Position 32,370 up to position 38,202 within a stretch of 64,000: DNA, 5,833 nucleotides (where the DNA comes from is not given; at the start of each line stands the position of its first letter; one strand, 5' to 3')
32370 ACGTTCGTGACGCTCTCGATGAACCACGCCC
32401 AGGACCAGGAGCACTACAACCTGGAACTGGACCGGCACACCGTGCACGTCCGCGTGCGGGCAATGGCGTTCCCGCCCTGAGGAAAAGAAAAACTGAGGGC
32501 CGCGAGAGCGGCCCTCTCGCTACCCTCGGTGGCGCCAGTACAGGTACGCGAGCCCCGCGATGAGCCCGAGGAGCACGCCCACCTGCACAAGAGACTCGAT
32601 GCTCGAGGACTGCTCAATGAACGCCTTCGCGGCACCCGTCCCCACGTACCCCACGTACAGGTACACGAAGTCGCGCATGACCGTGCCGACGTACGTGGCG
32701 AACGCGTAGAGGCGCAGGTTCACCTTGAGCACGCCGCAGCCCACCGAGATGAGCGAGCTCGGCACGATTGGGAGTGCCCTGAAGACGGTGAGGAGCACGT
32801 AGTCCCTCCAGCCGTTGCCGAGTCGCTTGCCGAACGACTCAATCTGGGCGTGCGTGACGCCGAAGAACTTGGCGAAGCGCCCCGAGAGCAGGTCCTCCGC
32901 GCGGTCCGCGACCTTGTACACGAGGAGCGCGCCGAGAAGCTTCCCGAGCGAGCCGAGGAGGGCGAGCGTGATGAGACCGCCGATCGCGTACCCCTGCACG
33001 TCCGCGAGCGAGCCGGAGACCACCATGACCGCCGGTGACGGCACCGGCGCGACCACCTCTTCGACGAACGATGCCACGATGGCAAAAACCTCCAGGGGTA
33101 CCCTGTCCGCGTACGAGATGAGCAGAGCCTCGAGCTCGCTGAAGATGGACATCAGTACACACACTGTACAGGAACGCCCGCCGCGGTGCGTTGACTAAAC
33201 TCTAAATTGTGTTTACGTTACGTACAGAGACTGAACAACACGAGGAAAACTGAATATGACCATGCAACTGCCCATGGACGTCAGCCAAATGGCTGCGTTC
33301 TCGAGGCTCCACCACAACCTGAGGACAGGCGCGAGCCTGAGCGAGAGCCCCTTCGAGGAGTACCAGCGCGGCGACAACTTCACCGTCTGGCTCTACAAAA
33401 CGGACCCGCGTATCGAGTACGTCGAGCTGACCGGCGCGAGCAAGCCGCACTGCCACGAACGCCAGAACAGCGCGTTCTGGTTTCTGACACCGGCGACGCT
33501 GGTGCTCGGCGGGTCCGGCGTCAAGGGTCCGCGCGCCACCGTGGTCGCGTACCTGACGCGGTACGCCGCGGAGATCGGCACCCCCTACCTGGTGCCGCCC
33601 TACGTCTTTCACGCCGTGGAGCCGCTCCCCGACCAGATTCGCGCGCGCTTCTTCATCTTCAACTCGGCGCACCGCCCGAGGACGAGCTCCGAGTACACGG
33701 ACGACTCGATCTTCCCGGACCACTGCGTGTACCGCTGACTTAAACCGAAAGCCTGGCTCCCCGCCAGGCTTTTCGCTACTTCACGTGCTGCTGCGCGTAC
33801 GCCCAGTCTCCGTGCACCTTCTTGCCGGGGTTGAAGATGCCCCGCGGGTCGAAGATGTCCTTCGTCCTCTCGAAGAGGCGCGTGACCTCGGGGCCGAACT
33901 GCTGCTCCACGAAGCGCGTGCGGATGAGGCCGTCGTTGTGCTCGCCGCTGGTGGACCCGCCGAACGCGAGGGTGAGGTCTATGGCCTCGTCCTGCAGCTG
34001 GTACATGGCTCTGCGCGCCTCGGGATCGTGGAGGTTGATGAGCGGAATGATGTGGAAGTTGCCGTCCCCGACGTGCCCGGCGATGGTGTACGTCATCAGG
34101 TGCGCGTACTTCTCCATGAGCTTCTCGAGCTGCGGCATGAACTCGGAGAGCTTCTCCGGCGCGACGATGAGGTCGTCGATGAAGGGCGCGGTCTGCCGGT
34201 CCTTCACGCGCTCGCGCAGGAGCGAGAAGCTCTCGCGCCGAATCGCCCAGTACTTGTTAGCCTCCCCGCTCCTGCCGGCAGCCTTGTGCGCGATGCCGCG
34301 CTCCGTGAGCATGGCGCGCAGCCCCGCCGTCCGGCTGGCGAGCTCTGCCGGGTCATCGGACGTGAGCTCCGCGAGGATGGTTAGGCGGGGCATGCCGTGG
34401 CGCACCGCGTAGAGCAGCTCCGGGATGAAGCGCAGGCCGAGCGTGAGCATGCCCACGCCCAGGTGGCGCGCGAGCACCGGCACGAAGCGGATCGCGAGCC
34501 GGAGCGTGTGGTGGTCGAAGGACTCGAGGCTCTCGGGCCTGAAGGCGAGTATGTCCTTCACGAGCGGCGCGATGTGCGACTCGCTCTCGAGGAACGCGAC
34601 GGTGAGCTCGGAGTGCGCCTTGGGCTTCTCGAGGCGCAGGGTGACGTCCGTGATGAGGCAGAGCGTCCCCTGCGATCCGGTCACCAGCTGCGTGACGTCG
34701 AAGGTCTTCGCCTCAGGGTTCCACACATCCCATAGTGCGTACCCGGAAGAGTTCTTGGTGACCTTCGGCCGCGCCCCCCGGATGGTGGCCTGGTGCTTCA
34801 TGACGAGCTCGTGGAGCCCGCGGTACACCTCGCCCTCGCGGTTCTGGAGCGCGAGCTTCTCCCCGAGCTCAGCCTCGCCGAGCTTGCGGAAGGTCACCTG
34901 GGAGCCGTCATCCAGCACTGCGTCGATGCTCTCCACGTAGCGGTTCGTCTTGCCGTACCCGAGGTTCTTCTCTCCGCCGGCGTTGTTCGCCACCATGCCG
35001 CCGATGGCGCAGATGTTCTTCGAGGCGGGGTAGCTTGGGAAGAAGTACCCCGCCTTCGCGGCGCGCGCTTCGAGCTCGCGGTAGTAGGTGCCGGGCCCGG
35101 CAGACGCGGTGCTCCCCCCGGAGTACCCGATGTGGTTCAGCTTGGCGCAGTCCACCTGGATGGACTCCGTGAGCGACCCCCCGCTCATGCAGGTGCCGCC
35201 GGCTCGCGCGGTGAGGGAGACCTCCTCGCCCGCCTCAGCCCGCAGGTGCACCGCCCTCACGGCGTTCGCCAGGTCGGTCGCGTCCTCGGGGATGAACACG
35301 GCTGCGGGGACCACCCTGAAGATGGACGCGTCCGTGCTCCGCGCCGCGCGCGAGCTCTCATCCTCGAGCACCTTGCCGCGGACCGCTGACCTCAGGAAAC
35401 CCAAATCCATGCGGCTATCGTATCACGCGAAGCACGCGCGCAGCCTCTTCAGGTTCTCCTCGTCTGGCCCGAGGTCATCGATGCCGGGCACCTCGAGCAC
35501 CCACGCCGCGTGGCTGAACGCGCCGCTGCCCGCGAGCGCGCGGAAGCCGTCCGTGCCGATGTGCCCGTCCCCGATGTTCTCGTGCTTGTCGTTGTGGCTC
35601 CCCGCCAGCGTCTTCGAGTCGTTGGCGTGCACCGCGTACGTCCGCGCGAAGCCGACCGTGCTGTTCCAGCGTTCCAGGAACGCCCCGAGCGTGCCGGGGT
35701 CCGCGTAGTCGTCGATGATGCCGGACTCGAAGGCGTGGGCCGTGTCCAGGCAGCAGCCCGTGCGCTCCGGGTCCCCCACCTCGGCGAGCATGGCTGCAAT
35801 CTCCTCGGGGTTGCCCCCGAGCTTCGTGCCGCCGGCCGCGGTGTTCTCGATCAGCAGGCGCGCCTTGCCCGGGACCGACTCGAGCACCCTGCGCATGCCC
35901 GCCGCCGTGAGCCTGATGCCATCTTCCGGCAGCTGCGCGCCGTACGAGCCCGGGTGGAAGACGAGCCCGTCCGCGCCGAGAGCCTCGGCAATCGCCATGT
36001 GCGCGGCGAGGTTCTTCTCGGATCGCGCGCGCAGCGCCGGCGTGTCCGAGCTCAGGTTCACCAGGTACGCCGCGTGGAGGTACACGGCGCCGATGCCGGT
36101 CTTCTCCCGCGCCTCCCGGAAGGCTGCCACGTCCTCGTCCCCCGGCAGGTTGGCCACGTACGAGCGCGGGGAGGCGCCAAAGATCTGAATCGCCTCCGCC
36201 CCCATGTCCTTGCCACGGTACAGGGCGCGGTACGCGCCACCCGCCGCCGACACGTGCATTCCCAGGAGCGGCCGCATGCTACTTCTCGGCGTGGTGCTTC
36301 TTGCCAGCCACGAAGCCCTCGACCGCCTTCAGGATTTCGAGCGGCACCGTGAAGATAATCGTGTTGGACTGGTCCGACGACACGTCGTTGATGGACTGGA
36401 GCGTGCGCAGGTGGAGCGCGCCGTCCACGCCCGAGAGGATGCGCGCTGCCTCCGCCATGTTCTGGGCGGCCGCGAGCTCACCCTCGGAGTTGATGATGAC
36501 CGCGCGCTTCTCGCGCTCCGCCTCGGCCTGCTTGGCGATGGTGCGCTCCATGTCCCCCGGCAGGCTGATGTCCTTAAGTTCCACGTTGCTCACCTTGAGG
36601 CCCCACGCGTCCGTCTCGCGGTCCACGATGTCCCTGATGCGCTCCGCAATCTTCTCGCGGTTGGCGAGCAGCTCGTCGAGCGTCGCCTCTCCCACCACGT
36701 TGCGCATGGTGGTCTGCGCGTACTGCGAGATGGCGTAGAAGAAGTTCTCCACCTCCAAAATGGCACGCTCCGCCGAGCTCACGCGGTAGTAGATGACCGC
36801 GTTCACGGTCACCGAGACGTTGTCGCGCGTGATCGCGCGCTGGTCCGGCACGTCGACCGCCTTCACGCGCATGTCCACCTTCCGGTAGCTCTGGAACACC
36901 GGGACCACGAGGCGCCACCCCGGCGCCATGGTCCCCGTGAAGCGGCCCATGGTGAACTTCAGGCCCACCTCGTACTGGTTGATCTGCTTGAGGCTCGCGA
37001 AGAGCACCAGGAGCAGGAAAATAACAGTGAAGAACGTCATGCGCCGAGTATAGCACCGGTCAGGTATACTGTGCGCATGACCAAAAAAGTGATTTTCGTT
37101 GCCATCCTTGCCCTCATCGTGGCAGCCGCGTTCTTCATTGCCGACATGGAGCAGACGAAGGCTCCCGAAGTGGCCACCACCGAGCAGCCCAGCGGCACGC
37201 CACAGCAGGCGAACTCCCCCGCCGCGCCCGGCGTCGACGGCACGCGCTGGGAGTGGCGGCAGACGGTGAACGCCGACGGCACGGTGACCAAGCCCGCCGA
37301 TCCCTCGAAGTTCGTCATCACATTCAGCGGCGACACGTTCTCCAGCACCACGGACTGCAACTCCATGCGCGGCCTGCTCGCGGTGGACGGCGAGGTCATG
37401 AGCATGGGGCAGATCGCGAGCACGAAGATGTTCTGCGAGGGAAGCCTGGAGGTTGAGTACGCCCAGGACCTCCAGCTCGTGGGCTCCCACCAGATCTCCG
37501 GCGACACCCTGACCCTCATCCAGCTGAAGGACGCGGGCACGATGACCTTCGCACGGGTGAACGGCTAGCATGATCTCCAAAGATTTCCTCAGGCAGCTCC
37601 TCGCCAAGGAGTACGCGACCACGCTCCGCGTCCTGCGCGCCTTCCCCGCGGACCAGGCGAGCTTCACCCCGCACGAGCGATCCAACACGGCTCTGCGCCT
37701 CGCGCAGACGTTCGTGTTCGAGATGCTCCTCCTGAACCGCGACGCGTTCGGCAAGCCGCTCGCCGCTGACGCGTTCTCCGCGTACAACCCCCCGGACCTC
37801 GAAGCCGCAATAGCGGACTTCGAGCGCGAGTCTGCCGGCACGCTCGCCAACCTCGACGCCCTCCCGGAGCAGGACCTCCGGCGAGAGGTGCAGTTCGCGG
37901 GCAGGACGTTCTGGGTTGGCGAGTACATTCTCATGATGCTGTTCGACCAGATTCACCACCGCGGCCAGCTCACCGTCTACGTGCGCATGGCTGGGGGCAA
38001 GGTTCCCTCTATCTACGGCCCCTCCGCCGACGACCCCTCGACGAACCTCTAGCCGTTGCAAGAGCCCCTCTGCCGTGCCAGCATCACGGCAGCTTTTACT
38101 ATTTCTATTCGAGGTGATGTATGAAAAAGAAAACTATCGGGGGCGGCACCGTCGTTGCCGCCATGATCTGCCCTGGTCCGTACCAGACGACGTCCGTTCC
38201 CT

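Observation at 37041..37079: Pervasive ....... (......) box 4-12 nt upstream of start codons implies leaderless mRNAs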

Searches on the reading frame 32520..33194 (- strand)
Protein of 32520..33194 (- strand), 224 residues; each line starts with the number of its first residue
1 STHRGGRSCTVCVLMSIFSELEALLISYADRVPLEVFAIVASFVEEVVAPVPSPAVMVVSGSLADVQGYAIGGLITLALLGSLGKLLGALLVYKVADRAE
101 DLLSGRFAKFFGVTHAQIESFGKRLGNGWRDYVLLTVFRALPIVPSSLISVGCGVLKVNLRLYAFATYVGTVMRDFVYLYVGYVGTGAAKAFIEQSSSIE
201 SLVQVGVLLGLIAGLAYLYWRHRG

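Call 23: search_protein_families(library=pfam, proteins=[window:32520-33194:-], max_evalue=0.00001)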
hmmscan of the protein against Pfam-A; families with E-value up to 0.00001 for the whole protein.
window:32520-33194:- (224 aa): 1 family
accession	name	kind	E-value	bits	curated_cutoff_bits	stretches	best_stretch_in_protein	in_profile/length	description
PF09335.16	VTT_dom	-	3.2e-14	53.9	33.9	1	51-183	1-122/123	VTT domain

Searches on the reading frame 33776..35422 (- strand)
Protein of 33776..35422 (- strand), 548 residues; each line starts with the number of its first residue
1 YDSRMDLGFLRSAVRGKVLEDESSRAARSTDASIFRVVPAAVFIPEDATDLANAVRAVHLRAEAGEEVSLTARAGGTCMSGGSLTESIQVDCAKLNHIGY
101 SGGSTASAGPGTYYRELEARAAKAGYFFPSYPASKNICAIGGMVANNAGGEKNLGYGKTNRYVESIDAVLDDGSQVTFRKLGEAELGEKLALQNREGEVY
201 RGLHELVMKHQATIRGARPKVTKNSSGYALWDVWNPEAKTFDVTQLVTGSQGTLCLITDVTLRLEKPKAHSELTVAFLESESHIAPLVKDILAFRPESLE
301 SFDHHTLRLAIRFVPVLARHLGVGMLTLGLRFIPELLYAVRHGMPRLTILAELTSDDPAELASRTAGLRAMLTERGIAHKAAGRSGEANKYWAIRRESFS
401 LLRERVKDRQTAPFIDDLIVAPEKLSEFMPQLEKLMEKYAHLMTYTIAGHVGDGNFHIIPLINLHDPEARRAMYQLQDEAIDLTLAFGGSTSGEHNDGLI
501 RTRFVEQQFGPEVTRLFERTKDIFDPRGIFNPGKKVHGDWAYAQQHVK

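Call 24: search_protein_families(library=pfam, proteins=[window:33776-35422:-], max_evalue=0.00001)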
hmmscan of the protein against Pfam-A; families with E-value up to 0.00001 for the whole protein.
window:33776-35422:- (548 aa): 2 families
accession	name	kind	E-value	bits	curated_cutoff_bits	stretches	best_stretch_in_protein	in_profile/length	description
PF02913.24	FAD-oxidase_C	-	1.1e-41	143.6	21.2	1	271-534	5-247/248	FAD linked oxidases, C-terminal domain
PF01565.28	FAD_binding_4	-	6.7e-24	84.6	26.4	1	39-178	1-138/139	FAD binding domain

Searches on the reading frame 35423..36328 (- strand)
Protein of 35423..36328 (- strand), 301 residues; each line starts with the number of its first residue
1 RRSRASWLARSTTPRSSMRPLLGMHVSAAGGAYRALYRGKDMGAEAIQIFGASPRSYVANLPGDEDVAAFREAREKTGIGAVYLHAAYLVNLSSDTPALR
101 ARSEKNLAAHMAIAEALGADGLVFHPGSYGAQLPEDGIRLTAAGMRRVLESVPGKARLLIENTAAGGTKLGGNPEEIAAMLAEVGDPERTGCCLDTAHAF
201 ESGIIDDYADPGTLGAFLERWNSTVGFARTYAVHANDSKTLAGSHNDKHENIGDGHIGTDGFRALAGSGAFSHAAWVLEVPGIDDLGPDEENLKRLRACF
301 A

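Call 24: search_protein_families(library=pfam, proteins=[window:35423-36328:-], max_evalue=0.00001)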
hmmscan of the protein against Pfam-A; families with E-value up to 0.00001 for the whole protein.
window:35423-36328:- (301 aa): 1 family
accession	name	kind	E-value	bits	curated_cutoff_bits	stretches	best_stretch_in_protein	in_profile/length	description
PF01261.30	AP_endonuc_2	-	2.2e-40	139.4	31.1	1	40-294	5-240/249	Xylose isomerase-like TIM barrel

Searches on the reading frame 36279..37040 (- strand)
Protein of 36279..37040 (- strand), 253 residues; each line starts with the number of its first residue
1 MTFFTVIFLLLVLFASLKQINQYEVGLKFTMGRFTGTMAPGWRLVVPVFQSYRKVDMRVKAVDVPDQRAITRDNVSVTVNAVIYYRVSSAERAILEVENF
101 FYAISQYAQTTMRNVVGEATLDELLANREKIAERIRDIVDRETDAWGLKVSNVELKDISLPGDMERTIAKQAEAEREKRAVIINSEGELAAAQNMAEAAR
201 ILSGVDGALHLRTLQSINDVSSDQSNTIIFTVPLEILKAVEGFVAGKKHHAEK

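Call 14: find_encoding_contigs(protein=window:36279-37040:-, flank=10000, max_places=4)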
Protein window:36279-37040:- (253 aa): 2 contigs read that carry it; 2 places shown.
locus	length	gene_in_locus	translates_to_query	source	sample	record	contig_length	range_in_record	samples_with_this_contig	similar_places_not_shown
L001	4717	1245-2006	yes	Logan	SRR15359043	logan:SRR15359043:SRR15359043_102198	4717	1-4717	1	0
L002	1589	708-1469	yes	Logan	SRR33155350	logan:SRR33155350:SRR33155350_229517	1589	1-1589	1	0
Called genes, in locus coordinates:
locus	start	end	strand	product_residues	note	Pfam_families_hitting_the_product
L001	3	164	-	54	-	?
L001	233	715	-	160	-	PF05163:DinB, PF12867:DinB_2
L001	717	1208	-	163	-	PF03724:META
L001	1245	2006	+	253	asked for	PF01145:Band_7, PF13421:Band_7_1 (weak)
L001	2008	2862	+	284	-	PF01261:AP_endonuc_2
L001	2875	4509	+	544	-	PF01565:FAD_binding_4, PF02913:FAD-oxidase_C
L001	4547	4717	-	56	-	?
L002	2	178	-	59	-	?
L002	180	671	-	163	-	PF03724:META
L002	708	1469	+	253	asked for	PF01145:Band_7, PF13421:Band_7_1 (weak)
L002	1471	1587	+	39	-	?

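Call 15: find_related_loci(query=window:36279-37040:-, collection=genome_contigs, flank=10000)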
Query window:36279-37040:- (253 aa) in genome_contigs; peptide patterns used: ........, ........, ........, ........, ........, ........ (x = any residue, [..] = any of these).
259 stretches matched a pattern; 150 encode a relative of the query (tblastn E <= 1e-3); the best 80 are kept; 80 distinct loci.
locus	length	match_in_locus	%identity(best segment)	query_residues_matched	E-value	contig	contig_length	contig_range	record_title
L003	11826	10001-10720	80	6-248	3e-133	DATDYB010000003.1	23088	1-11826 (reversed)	MAG TPA_asm: Candidatus Paceibacterota bacterium isolate SMAG_U8154 k141_2205049, whole genome shotgun sequence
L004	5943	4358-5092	78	9-253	6e-131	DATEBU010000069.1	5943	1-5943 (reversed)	MAG TPA_asm: Candidatus Paceibacterota bacterium isolate SMAG_U8252 k141_2012876, whole genome shotgun sequence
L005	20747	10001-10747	81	6-250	1e-129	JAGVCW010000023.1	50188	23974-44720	MAG: Candidatus Paceibacterota bacterium isolate WC_11 c_000000070558, whole genome shotgun sequence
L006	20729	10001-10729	78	8-252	2e-129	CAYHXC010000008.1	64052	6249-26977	MAG TPA_asm: uncultured Candidatus Saccharibacteria bacterium isolate ERP119705_co17_57 genome assembly, contig: NODE_35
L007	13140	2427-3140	84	7-243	2e-129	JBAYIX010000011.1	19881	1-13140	MAG: Candidatus Paceibacterota bacterium isolate SO_2016_GW1_41 scaffold04670_OW334_2016, whole genome shotgun sequence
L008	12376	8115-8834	80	9-248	8e-129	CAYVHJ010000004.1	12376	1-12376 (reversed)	MAG TPA_asm: uncultured Candidatus Saccharibacteria bacterium isolate SRP269290_co2_340 genome assembly, contig: NODE_61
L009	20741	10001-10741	78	3-253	2e-128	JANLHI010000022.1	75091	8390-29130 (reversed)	MAG: Patescibacteria group bacterium isolate P6-13 k99_304144, whole genome shotgun sequence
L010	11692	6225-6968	79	1-248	2e-128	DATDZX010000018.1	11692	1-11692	MAG TPA_asm: Candidatus Paceibacterota bacterium isolate SMAG_U8203 k141_675009, whole genome shotgun sequence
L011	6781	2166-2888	83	6-249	2e-127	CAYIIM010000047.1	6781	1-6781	MAG TPA_asm: uncultured Candidatus Saccharibacteria bacterium isolate ERP119705_co24_121 genome assembly, contig: NODE_1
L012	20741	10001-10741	79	1-247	2e-127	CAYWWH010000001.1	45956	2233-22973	MAG TPA_asm: uncultured Candidatus Saccharibacteria bacterium isolate binchicken_co245_132 genome assembly, contig: NODE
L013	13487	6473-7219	77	1-249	8e-127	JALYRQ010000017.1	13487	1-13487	MAG: bacterium isolate MDV bin93 SD1455_NODE_667_length_13487_cov_1.136302, whole genome shotgun sequence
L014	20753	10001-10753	74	3-253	8e-127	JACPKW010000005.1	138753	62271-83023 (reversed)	MAG: Candidatus Giovannonibacteria bacterium isolate NC_groundwater_505_Ag_S-0.1um_43_101 S35_SO-1_scaffold_193598, whol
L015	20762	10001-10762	78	1-252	4e-126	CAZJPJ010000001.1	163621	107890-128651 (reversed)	MAG TPA_asm: uncultured Candidatus Saccharibacteria bacterium isolate SRP329715_co1_163 genome assembly, contig: NODE_83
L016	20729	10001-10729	74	1-243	4e-126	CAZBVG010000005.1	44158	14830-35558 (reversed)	MAG TPA_asm: uncultured Candidatus Saccharibacteria bacterium isolate SRP133034_co1_261 genome assembly, contig: NODE_62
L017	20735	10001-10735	79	1-243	5e-126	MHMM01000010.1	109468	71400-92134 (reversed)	MAG: Candidatus Nealsonbacteria bacterium RIFOXYB1_FULL_40_15 rifoxyb1_full_scaffold_44, whole genome shotgun sequence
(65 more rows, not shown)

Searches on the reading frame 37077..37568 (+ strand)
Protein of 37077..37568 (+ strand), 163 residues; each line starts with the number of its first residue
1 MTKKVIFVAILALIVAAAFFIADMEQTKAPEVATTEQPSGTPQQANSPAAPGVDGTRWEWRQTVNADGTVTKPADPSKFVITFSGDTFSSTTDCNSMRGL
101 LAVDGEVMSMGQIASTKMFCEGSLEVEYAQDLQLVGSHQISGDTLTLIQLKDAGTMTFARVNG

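Call 24: search_protein_families(library=pfam, proteins=[window:37077-37568:+], max_evalue=0.00001)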
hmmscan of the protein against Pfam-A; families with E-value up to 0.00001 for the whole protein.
window:37077-37568:+ (163 aa): 1 family
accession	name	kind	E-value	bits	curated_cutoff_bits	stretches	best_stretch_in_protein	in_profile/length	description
PF03724.22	META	-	6.9e-15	55.4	24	1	54-158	5-108/109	META domain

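Call 84: find_homologous_proteins(query=window:37077-37568:+, max_evalue=1e-10)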
Query window:37077-37568:+ (163 aa): 13 proteins with E <= 1e-10 among 77 candidates.
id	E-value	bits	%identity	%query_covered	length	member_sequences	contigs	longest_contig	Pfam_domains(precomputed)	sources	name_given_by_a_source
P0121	7.7e-101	352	100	100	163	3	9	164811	PF03724.23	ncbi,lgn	-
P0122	2.9e-79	282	83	99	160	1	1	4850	PF03724.23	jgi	jgi:heat shock protein HslJ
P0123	9.6e-55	203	65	99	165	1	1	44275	PF03724.23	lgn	-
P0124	1.2e-39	154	56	81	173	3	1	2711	PF03724.23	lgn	-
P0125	6.7e-28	115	58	64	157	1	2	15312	PF03724.23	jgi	jgi:heat shock protein HslJ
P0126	1.5e-27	114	52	66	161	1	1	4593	PF03724.23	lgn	-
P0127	2.1e-25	107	52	72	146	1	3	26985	PF03724.23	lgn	-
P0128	6.6e-19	86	42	68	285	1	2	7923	PF03724.23,PF10646.15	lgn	-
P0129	2.2e-16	78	40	89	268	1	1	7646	PF09864.16,PF03724.23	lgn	-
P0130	5.4e-16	77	33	99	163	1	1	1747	PF03724.23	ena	-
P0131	7.8e-15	73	40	72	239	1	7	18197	PF09864.16,PF03724.23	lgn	-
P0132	7.2e-13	67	36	73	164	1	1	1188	PF03724.23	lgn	-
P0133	1.1e-12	66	47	45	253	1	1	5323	PF09864.16,PF03724.23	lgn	-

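Call 85: find_encoding_contigs(protein=P0121, flank=10000, max_places=3)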
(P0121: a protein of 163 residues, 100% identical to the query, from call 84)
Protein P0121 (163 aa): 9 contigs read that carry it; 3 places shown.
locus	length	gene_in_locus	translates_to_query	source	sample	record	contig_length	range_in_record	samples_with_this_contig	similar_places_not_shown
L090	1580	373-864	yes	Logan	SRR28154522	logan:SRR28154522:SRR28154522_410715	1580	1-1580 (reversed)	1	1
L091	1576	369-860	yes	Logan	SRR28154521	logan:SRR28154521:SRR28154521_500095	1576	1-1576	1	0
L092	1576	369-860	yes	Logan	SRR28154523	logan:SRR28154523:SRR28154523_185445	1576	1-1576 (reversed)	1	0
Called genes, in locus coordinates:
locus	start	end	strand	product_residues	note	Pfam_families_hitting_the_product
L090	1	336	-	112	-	?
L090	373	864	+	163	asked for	PF03724:META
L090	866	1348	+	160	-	PF05163:DinB, PF12867:DinB_2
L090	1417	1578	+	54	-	?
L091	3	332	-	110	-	?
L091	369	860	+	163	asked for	PF03724:META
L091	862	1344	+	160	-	PF05163:DinB, PF12867:DinB_2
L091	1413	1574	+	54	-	?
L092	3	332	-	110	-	?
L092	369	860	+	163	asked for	PF03724:META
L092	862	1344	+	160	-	PF05163:DinB, PF12867:DinB_2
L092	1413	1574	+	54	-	?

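Call 86: find_encoding_contigs(protein=P0122, flank=5000, max_places=2)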
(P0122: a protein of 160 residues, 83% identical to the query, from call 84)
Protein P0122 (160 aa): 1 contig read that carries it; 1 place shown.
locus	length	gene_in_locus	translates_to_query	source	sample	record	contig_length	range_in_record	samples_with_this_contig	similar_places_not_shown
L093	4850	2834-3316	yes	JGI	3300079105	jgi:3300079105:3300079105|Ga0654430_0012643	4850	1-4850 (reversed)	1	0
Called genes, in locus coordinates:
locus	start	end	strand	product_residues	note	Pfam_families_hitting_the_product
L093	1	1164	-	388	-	?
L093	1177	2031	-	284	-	PF01261:AP_endonuc_2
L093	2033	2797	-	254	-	PF01145:Band_7, PF13421:Band_7_1 (weak)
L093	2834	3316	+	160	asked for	PF03724:META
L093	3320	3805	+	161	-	PF05163:DinB, PF12867:DinB_2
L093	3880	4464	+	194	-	PF03473:MOSC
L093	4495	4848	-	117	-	?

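Call 87: find_encoding_contigs(protein=P0123, flank=5000, max_places=2)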
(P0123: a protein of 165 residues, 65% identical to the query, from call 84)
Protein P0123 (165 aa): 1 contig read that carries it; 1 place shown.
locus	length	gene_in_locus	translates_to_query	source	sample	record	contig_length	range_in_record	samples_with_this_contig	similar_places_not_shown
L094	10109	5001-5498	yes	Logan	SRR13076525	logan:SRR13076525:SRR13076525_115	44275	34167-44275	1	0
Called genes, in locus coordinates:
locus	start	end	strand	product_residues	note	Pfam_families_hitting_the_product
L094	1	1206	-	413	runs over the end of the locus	PF00070:Pyr_redox (faint), PF00890:FAD_binding_2 (weak), PF01266:DAO (faint), PF01494:FAD_binding_3 (faint), PF03486:HI0933_like, PF07992:Pyr_redox_2, PF12831:FAD_oxidored, PF22780:HI0933_like_1st, +2 more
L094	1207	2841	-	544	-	PF01565:FAD_binding_4, PF02913:FAD-oxidase_C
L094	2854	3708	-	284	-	PF01261:AP_endonuc_2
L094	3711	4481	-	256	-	PF01145:Band_7, PF13421:Band_7_1 (weak)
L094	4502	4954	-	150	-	PF00293:NUDIX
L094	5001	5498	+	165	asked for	PF03724:META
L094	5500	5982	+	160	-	PF05163:DinB, PF12867:DinB_2 (weak)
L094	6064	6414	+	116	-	-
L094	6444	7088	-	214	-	PF00730:HhH-GPD, PF00633:HHH (weak)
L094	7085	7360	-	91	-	-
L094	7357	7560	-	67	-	-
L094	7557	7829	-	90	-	-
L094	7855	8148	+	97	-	PF01741:MscL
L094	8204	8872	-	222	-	-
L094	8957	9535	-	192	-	-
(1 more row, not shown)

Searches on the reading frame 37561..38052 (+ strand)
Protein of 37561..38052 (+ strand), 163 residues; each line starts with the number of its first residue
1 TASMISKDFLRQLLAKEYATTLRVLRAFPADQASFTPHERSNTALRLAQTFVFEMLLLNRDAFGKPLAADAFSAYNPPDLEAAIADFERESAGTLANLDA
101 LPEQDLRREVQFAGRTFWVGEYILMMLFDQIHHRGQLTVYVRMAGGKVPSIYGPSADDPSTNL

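Call 24: search_protein_families(library=pfam, proteins=[window:37561-38052:+], max_evalue=0.00001)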
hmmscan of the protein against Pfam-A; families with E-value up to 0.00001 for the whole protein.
window:37561-38052:+ (163 aa): 2 families
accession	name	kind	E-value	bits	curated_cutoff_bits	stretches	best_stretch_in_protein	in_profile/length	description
PF12867.12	DinB_2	-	1.1e-10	42.5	24.8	1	14-137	2-128/128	DinB superfamily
PF05163.17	DinB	-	3.6e-09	37.2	23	1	15-158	13-159/165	DinB family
